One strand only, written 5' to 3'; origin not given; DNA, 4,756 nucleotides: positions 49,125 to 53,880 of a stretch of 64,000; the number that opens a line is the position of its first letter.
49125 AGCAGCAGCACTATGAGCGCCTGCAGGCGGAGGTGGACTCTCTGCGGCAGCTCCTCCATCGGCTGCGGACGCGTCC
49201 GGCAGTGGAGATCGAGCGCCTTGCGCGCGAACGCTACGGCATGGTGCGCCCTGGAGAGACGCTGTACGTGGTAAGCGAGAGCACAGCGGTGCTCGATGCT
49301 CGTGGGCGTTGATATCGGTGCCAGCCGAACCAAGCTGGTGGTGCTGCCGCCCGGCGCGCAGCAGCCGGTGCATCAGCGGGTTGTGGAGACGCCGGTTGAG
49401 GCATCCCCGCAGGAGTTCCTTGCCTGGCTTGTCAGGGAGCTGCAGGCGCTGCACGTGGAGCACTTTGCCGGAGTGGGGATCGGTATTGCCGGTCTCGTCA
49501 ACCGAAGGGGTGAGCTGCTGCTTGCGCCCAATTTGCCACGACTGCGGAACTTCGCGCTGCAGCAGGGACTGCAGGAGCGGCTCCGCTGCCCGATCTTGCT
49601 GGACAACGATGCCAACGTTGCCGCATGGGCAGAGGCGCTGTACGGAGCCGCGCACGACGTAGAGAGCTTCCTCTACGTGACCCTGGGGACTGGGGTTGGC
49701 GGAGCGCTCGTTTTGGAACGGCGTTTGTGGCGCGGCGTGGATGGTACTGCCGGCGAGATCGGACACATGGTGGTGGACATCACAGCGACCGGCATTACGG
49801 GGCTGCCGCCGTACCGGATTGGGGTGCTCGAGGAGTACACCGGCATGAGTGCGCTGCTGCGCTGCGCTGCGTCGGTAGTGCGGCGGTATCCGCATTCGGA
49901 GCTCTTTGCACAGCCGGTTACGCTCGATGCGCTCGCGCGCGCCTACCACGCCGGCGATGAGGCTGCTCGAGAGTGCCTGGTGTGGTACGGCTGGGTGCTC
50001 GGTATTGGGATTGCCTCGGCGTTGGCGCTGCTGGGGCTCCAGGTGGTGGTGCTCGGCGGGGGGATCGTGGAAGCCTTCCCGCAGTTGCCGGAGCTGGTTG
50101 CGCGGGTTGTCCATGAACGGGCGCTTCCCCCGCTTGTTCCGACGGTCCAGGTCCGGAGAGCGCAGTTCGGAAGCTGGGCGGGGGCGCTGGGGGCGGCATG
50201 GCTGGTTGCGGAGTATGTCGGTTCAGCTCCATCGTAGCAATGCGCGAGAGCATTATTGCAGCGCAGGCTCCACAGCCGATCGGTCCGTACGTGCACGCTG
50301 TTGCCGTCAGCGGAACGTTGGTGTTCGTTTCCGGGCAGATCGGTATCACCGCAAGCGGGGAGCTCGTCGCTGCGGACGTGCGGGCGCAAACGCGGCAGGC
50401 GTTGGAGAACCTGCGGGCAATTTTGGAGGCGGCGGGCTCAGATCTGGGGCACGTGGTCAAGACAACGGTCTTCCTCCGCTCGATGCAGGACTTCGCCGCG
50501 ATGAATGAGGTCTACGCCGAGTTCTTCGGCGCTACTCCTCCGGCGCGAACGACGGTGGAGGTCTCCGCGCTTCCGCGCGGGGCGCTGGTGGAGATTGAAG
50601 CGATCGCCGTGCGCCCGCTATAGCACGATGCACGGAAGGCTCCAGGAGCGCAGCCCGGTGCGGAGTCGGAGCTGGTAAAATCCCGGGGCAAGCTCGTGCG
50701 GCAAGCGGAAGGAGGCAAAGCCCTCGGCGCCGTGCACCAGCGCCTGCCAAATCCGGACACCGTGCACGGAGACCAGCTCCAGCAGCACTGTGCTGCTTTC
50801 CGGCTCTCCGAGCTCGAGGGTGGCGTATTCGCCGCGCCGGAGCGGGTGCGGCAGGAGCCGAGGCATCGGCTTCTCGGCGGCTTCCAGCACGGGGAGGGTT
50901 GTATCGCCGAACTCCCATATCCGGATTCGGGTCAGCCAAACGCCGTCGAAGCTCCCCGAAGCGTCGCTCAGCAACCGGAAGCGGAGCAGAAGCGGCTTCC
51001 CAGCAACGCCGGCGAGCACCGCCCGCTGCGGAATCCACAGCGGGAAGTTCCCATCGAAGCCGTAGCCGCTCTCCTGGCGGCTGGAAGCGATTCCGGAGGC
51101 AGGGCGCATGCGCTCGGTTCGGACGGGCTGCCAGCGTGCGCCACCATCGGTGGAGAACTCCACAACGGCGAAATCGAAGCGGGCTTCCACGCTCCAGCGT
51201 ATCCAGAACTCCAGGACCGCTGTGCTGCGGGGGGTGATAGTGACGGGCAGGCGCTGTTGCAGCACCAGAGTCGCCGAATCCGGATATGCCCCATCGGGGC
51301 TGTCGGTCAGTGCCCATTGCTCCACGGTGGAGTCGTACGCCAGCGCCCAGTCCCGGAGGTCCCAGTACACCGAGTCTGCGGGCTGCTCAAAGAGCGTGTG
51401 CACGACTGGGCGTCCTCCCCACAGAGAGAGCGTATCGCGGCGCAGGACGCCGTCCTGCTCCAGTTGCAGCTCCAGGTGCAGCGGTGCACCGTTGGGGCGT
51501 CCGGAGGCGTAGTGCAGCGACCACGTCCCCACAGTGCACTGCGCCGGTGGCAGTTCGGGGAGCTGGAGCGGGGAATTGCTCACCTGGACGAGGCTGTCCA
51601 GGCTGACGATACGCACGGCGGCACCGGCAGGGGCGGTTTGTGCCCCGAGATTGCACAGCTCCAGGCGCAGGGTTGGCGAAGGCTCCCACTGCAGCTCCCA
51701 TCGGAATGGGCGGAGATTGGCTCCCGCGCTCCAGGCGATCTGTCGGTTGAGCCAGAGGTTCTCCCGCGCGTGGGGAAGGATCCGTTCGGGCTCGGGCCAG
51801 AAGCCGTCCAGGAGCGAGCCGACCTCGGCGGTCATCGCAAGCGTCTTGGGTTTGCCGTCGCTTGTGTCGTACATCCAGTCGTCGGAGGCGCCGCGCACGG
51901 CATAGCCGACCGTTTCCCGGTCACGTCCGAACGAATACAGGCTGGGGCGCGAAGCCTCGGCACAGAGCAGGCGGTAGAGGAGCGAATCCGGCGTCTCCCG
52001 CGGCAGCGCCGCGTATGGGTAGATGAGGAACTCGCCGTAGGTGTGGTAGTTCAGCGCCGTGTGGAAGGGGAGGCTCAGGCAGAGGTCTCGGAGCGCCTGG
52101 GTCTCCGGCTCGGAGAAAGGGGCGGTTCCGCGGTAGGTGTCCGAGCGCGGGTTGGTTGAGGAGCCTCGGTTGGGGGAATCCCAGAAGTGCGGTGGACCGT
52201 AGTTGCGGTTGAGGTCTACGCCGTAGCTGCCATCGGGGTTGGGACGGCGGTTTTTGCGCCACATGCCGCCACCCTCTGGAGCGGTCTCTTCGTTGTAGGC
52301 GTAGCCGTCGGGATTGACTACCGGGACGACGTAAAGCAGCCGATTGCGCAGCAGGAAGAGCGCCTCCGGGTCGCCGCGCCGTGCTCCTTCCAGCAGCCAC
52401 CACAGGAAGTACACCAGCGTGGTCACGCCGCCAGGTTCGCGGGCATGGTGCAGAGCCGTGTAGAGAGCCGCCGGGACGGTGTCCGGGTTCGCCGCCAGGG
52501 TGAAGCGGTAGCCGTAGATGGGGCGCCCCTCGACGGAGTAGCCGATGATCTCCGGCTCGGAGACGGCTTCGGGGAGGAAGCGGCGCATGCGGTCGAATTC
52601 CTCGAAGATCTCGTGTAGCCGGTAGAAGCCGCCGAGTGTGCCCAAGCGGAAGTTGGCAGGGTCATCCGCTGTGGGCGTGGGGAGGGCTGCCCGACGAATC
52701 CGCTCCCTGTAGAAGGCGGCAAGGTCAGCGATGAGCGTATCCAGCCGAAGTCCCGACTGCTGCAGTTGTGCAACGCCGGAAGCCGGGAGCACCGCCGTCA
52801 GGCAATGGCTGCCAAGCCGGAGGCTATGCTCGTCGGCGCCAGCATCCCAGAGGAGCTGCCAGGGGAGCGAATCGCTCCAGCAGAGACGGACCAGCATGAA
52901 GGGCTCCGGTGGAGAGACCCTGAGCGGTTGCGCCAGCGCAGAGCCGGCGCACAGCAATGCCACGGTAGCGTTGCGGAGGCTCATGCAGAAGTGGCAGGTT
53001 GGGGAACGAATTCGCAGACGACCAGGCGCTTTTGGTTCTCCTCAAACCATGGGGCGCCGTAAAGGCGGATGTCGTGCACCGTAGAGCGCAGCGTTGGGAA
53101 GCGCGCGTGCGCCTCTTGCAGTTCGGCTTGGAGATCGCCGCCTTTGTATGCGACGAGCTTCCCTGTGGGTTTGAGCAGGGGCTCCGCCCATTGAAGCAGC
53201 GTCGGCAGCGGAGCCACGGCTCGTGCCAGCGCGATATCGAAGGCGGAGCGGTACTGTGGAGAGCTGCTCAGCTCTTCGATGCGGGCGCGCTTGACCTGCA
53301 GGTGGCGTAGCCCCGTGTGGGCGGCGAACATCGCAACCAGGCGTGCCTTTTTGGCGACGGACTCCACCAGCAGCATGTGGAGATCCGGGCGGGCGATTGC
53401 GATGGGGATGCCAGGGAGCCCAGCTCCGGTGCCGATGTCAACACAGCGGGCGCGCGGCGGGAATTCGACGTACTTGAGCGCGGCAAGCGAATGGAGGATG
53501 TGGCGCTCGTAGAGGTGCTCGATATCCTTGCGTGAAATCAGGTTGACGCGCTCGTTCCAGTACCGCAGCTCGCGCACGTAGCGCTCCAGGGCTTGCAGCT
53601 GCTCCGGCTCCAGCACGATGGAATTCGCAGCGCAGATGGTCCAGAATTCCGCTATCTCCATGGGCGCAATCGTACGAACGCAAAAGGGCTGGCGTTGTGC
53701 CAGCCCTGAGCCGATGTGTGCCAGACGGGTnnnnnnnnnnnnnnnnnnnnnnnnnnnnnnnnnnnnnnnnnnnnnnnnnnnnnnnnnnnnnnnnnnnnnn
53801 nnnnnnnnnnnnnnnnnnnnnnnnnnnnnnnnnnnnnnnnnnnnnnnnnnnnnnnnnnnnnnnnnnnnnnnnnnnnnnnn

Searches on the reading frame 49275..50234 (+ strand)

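Call 46: search_protein_families(library=pfam, proteins=[window:49275-50234:+], max_evalue=0.0001)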
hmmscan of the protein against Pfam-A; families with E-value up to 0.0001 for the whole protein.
window:49275-50234:+ (320 aa): 1 family
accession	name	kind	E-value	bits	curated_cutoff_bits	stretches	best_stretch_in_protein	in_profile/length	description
PF00480.26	ROK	-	1.9e-49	169.2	22.9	1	10-312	2-292/294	ROK family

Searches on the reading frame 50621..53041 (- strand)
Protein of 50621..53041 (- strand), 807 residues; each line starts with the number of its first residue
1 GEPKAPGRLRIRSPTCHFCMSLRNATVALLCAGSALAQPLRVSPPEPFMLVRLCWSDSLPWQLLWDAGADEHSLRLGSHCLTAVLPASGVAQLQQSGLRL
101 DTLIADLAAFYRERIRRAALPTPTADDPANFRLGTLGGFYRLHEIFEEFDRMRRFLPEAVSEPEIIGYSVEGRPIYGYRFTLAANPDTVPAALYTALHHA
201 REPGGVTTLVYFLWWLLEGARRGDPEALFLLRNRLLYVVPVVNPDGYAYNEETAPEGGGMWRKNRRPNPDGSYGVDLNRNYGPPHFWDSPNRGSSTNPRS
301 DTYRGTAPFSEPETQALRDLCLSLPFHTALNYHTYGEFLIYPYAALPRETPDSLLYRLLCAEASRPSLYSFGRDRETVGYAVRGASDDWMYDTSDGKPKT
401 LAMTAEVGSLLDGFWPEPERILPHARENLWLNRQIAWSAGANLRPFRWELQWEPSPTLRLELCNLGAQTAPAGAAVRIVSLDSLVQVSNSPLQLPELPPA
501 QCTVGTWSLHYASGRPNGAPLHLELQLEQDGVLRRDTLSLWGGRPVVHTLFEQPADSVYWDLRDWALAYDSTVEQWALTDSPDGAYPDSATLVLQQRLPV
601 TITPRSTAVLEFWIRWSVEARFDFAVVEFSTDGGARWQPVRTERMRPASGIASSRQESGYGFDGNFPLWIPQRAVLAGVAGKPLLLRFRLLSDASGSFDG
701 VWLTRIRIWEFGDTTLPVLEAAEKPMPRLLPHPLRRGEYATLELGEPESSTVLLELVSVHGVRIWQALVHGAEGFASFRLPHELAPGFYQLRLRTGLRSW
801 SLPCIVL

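Call 46: search_protein_families(library=pfam, proteins=[window:50621-53041:-], max_evalue=0.0001)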
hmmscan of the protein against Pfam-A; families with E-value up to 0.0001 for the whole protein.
window:50621-53041:- (807 aa): 2 families
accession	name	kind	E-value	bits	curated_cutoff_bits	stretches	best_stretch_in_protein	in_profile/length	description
PF00246.29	Peptidase_M14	-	7.7e-51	173.8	21.6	1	162-429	17-284/286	Zinc carboxypeptidase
PF20773.4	InhA-like_MAM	-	5.7e-08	32.9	26.9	1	599-714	56-168/191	Immune inhibitor A-like, MAM domain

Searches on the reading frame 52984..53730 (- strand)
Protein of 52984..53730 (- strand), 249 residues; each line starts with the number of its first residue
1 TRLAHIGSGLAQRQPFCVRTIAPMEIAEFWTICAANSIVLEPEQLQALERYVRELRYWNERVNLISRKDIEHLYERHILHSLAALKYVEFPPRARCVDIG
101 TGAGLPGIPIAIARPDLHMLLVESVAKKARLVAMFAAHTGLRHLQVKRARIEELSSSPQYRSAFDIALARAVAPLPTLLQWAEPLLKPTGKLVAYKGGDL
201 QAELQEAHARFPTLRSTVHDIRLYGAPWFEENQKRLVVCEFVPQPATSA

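Call 46: search_protein_families(library=pfam, proteins=[window:52984-53730:-], max_evalue=0.0001)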
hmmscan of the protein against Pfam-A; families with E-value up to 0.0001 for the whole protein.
window:52984-53730:- (249 aa): 1 family
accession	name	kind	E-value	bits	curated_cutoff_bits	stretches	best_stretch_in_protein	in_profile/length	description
PF02527.21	GidB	-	2.9e-46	157.6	27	1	44-217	1-169/184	rRNA small subunit methyltransferase G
